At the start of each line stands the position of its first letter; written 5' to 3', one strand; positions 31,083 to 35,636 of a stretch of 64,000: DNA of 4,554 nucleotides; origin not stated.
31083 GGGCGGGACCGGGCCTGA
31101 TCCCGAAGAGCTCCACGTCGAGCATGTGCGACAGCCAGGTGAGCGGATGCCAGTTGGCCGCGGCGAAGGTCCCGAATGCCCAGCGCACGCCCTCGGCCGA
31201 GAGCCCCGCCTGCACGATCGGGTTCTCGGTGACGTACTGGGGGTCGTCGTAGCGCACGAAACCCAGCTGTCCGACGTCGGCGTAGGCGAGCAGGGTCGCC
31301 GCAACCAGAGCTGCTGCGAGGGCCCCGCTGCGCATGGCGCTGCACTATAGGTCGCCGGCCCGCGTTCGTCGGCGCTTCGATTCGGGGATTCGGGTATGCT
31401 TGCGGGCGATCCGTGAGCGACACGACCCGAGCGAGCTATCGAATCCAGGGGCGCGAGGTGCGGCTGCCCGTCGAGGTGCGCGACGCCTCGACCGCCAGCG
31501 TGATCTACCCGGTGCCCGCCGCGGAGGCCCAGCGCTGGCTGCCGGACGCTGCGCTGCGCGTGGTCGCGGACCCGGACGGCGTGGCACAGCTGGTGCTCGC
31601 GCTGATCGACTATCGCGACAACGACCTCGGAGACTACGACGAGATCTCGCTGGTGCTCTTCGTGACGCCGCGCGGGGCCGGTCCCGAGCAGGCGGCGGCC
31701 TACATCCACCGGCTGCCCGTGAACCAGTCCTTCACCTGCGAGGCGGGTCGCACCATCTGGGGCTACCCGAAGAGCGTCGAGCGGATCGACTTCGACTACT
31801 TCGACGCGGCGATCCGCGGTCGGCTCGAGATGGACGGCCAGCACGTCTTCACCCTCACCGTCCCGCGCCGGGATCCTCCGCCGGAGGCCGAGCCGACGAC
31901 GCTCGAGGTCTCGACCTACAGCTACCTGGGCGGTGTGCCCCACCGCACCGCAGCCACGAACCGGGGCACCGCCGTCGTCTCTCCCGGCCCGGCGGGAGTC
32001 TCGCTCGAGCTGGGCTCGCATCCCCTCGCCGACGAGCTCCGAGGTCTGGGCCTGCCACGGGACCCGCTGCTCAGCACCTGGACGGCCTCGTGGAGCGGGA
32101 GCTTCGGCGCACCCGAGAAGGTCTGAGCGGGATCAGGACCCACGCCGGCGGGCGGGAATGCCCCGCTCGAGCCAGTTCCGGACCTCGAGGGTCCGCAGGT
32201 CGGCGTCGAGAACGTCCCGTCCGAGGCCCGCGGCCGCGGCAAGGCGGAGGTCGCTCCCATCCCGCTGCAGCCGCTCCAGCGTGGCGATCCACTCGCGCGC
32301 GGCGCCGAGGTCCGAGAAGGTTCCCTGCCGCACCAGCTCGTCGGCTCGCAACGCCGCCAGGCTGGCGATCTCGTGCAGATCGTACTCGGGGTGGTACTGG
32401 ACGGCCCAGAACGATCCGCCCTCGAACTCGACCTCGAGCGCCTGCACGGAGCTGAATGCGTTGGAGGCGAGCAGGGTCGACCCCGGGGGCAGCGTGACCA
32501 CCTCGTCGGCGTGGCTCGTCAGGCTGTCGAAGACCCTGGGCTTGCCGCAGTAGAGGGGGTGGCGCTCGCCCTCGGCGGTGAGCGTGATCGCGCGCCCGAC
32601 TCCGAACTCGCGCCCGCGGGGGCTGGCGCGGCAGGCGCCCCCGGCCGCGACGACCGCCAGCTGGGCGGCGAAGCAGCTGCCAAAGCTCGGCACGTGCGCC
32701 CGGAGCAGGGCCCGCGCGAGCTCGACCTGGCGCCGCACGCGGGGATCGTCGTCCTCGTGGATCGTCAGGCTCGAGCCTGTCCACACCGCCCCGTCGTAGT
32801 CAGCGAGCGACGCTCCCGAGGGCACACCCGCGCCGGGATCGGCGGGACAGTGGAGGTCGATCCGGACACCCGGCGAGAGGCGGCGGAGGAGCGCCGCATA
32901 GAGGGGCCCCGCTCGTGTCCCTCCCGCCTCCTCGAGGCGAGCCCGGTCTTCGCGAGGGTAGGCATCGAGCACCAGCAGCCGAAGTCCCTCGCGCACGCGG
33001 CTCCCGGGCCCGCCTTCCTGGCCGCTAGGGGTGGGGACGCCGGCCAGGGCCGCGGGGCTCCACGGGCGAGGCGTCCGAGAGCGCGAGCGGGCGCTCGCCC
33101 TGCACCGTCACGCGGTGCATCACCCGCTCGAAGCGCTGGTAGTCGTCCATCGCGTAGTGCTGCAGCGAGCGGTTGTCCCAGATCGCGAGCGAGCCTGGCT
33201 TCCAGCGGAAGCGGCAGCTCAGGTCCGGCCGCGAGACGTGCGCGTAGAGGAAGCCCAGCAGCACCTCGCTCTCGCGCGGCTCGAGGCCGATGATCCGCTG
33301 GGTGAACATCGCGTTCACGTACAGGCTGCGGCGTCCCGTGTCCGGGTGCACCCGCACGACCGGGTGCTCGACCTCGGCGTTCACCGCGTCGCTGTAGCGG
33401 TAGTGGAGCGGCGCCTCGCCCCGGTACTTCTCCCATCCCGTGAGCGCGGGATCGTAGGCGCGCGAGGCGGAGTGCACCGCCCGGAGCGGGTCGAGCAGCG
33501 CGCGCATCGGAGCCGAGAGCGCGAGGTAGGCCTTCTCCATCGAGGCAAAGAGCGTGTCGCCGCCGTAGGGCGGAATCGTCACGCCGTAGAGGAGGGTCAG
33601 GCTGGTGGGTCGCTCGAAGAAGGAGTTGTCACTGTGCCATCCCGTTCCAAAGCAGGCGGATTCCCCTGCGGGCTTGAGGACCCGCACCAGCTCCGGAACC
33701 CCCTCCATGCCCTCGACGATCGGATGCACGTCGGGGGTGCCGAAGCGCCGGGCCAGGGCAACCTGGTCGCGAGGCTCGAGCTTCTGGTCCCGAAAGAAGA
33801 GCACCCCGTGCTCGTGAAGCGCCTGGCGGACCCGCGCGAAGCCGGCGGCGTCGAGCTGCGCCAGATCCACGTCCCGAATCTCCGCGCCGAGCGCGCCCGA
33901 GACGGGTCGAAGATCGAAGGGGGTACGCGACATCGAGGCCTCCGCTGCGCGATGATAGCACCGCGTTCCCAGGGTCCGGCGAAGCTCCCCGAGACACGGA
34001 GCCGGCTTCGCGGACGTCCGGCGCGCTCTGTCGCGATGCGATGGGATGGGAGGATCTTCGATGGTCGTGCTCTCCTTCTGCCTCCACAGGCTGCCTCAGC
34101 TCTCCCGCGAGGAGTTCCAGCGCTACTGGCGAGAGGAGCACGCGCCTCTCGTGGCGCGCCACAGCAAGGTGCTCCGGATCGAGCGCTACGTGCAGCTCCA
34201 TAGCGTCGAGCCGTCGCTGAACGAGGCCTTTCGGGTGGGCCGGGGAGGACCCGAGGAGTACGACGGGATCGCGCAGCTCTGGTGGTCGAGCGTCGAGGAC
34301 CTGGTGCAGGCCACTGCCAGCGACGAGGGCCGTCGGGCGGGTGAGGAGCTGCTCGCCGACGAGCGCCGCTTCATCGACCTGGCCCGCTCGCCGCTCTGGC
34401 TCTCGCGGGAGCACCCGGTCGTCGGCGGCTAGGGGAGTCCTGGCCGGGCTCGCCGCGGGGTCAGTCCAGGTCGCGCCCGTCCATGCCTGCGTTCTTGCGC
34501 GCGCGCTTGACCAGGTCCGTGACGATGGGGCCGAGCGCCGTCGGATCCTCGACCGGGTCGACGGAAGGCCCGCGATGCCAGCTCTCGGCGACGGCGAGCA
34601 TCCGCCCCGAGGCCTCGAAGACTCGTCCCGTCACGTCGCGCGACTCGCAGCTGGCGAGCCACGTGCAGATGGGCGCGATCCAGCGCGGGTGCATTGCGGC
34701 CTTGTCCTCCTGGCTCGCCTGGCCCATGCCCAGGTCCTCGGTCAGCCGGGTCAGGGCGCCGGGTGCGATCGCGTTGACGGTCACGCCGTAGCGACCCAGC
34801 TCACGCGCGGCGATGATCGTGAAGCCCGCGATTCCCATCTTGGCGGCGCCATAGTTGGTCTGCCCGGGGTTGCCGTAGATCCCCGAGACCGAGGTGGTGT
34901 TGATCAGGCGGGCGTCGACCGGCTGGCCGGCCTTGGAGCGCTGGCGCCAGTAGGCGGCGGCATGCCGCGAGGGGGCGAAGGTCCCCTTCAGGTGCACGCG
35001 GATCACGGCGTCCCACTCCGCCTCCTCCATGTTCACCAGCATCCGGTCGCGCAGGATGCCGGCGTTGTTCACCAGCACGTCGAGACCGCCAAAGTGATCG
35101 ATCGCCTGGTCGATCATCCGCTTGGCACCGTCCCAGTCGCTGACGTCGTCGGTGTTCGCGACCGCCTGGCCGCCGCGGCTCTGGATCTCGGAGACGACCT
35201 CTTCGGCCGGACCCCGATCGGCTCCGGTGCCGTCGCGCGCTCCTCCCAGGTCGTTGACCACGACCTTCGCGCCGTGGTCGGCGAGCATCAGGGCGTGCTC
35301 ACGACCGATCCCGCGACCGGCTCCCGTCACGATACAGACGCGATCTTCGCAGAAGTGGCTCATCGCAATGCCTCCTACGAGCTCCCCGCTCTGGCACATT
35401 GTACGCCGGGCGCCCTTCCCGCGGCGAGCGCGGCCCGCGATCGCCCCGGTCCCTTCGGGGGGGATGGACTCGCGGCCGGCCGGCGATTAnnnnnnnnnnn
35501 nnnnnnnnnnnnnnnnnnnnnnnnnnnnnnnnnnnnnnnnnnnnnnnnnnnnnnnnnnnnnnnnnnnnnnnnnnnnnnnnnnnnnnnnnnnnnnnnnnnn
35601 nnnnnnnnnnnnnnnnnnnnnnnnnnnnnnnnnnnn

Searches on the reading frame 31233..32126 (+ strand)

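Call 18: search_protein_families(library=pfam, proteins=[window:31233-32126:+], max_evalue=0.0001)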
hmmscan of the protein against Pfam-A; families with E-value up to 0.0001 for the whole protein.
window:31233-32126:+ (297 aa): 1 family
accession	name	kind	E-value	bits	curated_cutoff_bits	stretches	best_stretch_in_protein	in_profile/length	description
PF06314.16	ADC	-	2.2e-20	73.6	29.8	1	81-278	19-216/238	Acetoacetate decarboxylase (ADC)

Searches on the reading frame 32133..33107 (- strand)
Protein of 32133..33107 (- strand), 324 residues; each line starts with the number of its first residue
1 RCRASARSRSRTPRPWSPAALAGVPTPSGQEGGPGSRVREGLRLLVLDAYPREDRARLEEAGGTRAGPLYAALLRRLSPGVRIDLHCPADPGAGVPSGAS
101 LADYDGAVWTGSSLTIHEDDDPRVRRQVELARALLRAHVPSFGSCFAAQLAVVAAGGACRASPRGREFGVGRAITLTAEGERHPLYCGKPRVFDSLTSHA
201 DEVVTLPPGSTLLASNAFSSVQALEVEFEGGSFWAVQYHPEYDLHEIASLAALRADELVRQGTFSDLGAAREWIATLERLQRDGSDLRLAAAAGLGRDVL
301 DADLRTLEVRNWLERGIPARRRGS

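Call 18: search_protein_families(library=pfam, proteins=[window:32133-33107:-], max_evalue=0.0001)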
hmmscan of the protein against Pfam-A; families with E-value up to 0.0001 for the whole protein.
window:32133-33107:- (324 aa): 2 families
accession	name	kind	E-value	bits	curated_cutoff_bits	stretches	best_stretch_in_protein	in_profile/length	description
PF00117.34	GATase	-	3.6e-11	43.5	22.8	1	122-245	55-176/190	Glutamine amidotransferase class-I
PF07722.19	Peptidase_C26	-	1.3e-05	25.5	20.5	1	117-241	84-219/219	Peptidase C26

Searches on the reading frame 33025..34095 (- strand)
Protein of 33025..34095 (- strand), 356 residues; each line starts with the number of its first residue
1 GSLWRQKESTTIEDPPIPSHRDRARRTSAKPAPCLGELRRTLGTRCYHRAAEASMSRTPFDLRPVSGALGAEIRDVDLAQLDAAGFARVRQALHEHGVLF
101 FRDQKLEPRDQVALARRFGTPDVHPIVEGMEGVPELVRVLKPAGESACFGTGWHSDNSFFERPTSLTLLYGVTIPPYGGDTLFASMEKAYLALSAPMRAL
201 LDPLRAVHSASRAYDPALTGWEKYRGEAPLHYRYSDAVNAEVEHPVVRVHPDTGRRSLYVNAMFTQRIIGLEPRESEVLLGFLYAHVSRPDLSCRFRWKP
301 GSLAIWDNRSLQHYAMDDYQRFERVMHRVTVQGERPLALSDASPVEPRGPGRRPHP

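Call 18: search_protein_families(library=pfam, proteins=[window:33025-34095:-], max_evalue=0.0001)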
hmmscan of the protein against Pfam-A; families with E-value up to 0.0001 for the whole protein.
window:33025-34095:- (356 aa): 1 family
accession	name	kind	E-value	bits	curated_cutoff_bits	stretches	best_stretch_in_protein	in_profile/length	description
PF02668.22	TauD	-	1.9e-66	225.2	27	1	62-330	2-267/267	Taurine catabolism dioxygenase TauD, TfdA family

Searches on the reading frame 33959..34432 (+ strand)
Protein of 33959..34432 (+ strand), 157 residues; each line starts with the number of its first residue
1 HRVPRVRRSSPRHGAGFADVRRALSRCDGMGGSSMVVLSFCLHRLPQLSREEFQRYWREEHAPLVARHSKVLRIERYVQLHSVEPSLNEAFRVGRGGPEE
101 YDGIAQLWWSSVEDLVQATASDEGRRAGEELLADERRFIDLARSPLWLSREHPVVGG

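Call 18: search_protein_families(library=pfam, proteins=[window:33959-34432:+], max_evalue=0.0001)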
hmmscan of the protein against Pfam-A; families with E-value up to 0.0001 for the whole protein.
window:33959-34432:+ (157 aa): 1 family
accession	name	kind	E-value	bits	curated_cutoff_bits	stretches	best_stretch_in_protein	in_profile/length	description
PF07110.17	EthD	-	2.2e-20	74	22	1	46-141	2-95/96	EthD domain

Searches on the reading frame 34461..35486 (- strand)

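Call 18: search_protein_families(library=pfam, proteins=[window:34461-35486:-], max_evalue=0.0001)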
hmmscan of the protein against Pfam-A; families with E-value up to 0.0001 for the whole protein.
window:34461-35486:- (341 aa): 3 families
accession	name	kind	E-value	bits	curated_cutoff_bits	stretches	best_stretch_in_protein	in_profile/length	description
PF00106.31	adh_short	-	2.6e-44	151.5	26.6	1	50-245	2-182/195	short chain dehydrogenase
PF13561.12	adh_short_C2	-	1.1e-37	130.3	27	1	55-290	1-229/236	Enoyl-(Acyl carrier protein) reductase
PF08659.16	KR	-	1.8e-18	67.6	22.6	1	51-222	3-159/180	KR domain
